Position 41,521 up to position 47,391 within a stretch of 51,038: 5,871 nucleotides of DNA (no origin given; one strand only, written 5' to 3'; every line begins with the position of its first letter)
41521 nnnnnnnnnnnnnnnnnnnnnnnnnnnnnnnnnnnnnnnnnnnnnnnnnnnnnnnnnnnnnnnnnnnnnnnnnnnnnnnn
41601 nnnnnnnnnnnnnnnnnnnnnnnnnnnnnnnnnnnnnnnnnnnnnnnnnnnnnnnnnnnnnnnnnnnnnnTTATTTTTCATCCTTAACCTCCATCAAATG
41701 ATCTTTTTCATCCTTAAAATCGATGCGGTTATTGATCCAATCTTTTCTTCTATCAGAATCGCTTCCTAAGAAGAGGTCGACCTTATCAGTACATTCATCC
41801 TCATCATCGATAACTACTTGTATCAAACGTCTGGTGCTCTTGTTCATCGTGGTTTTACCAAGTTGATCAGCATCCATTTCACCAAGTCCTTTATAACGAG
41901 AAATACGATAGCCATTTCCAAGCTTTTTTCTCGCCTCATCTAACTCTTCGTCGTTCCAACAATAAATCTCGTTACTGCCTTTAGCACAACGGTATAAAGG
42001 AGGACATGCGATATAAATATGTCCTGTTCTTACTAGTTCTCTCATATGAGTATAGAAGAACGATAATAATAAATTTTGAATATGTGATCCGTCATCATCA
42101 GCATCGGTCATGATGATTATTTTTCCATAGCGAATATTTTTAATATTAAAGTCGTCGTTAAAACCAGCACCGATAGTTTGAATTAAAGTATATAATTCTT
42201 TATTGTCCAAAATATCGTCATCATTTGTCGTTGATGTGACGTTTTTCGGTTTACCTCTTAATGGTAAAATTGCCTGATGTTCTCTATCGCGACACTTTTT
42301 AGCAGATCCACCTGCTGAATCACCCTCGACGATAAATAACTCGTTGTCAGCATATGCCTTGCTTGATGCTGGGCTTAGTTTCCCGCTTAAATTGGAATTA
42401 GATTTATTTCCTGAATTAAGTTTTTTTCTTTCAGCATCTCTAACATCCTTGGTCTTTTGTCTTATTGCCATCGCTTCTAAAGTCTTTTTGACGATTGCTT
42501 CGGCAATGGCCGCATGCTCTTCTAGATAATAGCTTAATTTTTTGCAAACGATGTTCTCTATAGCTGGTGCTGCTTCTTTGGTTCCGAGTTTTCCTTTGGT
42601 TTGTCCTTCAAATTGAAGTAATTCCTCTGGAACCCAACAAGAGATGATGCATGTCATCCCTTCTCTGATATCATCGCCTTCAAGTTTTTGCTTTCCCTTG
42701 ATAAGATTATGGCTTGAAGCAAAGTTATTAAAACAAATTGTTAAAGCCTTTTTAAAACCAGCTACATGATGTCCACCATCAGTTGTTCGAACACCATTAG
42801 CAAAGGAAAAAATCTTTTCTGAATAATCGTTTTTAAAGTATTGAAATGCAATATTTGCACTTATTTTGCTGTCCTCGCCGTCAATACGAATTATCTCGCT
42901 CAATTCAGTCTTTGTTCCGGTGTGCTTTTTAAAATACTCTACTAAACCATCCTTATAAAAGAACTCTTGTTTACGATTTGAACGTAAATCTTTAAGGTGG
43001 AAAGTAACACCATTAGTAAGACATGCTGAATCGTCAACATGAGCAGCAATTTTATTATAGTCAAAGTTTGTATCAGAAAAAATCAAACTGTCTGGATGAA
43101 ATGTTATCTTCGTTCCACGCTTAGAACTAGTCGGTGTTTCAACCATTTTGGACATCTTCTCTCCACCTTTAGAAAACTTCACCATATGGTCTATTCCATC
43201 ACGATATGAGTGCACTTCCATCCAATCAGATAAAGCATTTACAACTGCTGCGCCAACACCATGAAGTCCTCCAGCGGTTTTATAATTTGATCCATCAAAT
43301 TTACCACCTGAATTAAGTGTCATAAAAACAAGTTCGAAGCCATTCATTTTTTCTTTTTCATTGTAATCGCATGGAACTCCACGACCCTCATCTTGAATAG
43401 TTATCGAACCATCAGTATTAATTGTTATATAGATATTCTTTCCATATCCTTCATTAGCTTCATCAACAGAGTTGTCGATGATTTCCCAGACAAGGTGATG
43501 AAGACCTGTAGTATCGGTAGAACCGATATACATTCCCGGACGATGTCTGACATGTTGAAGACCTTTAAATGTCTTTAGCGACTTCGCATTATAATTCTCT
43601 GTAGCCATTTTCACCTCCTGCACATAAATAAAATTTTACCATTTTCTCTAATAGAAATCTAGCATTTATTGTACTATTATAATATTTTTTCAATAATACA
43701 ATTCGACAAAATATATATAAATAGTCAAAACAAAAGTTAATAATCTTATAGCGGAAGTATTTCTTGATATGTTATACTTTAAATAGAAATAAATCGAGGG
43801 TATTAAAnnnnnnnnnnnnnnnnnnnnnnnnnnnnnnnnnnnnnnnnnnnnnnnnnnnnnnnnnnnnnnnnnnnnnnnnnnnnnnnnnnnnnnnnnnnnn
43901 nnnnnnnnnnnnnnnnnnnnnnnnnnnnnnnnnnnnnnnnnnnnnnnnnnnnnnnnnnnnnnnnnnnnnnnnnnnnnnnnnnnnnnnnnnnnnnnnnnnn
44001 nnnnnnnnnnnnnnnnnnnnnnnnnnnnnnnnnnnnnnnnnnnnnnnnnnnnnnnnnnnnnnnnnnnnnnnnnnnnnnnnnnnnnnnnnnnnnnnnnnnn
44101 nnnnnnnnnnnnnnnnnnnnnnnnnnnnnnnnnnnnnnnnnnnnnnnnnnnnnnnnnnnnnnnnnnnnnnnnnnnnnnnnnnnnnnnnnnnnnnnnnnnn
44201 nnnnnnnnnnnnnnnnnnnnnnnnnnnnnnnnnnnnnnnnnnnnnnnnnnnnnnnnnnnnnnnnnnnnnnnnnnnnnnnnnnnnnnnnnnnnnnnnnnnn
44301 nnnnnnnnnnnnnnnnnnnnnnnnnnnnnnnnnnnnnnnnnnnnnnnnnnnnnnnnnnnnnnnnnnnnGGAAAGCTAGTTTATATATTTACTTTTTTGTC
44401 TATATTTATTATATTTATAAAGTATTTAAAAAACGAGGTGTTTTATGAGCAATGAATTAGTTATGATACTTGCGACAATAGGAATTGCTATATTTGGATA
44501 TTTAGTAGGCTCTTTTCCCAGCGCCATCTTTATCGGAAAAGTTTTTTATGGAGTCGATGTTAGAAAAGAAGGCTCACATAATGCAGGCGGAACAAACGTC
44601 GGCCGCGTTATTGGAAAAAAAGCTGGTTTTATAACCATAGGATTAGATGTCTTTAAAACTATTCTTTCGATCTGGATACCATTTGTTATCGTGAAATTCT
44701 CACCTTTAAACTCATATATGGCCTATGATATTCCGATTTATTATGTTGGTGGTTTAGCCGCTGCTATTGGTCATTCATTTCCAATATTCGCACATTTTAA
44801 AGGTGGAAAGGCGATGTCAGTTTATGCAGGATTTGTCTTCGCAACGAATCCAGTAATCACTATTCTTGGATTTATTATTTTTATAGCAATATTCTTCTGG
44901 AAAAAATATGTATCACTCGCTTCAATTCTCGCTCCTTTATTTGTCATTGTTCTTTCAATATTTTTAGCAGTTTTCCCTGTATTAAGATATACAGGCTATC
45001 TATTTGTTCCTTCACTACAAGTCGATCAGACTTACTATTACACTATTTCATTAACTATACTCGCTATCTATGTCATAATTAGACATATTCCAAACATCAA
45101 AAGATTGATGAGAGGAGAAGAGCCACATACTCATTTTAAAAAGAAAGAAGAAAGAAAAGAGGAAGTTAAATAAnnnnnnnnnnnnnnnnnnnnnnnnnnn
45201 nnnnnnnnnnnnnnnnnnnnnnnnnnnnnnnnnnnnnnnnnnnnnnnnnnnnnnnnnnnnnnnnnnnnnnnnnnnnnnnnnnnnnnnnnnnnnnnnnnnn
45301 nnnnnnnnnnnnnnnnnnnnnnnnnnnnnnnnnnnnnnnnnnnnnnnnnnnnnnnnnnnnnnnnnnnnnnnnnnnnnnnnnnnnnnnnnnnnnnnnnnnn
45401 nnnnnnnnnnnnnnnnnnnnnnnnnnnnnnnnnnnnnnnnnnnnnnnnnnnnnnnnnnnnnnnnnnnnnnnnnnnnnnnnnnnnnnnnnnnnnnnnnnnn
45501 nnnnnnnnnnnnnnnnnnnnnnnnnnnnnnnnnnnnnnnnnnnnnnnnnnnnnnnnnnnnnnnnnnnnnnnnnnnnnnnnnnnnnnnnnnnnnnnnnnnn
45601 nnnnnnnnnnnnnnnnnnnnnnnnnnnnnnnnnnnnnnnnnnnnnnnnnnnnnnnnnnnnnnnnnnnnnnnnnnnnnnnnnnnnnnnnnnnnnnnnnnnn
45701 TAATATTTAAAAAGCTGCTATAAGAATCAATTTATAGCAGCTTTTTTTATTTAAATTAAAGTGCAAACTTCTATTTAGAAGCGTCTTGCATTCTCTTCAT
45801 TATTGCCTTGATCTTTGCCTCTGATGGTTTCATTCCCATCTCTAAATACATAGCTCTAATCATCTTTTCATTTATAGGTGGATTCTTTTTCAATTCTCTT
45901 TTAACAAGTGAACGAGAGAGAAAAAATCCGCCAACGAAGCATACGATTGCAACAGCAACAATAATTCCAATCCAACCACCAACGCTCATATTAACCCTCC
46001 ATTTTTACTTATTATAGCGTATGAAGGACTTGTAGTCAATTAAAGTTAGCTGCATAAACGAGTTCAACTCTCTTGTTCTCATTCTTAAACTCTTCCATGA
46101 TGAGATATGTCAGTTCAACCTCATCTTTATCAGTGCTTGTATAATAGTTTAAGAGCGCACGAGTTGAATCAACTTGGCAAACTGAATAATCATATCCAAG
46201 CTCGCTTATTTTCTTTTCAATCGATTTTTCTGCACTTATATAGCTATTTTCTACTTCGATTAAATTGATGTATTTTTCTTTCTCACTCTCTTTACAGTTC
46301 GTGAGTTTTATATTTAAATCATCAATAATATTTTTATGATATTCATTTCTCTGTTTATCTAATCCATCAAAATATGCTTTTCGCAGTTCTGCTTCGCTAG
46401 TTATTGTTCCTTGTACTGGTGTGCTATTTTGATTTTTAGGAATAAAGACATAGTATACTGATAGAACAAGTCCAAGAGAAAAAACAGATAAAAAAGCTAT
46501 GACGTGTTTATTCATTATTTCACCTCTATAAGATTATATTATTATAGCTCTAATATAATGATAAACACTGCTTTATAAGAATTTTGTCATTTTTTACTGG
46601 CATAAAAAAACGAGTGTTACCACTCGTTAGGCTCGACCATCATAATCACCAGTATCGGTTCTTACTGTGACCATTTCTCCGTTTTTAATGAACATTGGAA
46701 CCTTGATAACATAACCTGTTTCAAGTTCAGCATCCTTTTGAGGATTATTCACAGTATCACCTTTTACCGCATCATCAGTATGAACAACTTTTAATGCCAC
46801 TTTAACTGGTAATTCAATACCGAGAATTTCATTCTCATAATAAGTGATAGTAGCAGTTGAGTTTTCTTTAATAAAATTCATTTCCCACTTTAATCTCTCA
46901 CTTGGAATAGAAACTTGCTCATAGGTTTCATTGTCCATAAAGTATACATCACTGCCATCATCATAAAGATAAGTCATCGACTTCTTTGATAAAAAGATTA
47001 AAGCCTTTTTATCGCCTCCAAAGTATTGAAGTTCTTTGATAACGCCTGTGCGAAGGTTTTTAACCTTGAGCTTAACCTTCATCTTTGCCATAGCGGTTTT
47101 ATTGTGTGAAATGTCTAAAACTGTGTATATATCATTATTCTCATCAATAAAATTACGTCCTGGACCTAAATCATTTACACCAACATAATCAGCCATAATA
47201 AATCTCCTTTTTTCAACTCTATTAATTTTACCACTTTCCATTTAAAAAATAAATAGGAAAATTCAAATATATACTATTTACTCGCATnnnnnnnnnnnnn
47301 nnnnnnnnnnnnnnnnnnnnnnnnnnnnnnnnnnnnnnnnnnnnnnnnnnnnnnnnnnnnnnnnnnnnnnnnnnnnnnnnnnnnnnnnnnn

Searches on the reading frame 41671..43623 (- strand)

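Call 54: search_protein_families(library=pfam, proteins=[window:41671-43623:-], max_evalue=0.00001)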
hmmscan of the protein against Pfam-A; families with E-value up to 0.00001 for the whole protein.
window:41671-43623:- (650 aa): 4 families
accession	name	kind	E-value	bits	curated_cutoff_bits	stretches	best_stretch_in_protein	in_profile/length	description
PF00204.31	DNA_gyraseB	-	1.6e-48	164.9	27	1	226-396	1-172/173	DNA gyrase B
PF00986.26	DNA_gyraseB_C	-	3.2e-21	75.7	29.8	1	571-631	3-63/63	DNA gyrase B subunit, carboxyl terminus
PF01751.28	Toprim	-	2e-15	57.2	23.1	1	428-539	1-94/96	Toprim domain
PF02518.31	HATPase_c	-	1e-14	55.3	26.4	1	37-178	2-108/111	Histidine kinase-, DNA gyrase B-, and HSP90-like ATPase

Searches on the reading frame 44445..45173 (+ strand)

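Call 95: search_protein_families(library=pfam, proteins=[window:44445-45173:+], max_evalue=0.001)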
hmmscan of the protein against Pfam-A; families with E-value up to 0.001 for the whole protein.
window:44445-45173:+ (242 aa): 1 family
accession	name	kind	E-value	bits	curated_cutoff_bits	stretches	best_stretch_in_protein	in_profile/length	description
PF02660.20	G3P_acyltransf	-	1.7e-45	155.5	24.1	1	17-221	1-164/164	Glycerol-3-phosphate acyltransferase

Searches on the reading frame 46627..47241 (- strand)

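Call 95: search_protein_families(library=pfam, proteins=[window:46627-47241:-], max_evalue=0.001)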
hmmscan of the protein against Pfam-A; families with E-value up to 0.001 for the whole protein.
window:46627-47241:- (204 aa): 3 families
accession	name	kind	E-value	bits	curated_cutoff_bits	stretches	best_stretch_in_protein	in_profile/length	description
PF09285.17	Elong-fact-P_C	-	3e-21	75.3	25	1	148-203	1-56/56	Elongation factor P, C-terminal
PF01132.26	EFP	-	3.5e-21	75.3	27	1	87-139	1-53/54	Elongation factor P (EF-P) OB domain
PF08207.18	EFP_N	-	6.5e-09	36.1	23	1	30-78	9-57/58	Elongation factor P (EF-P) KOW-like domain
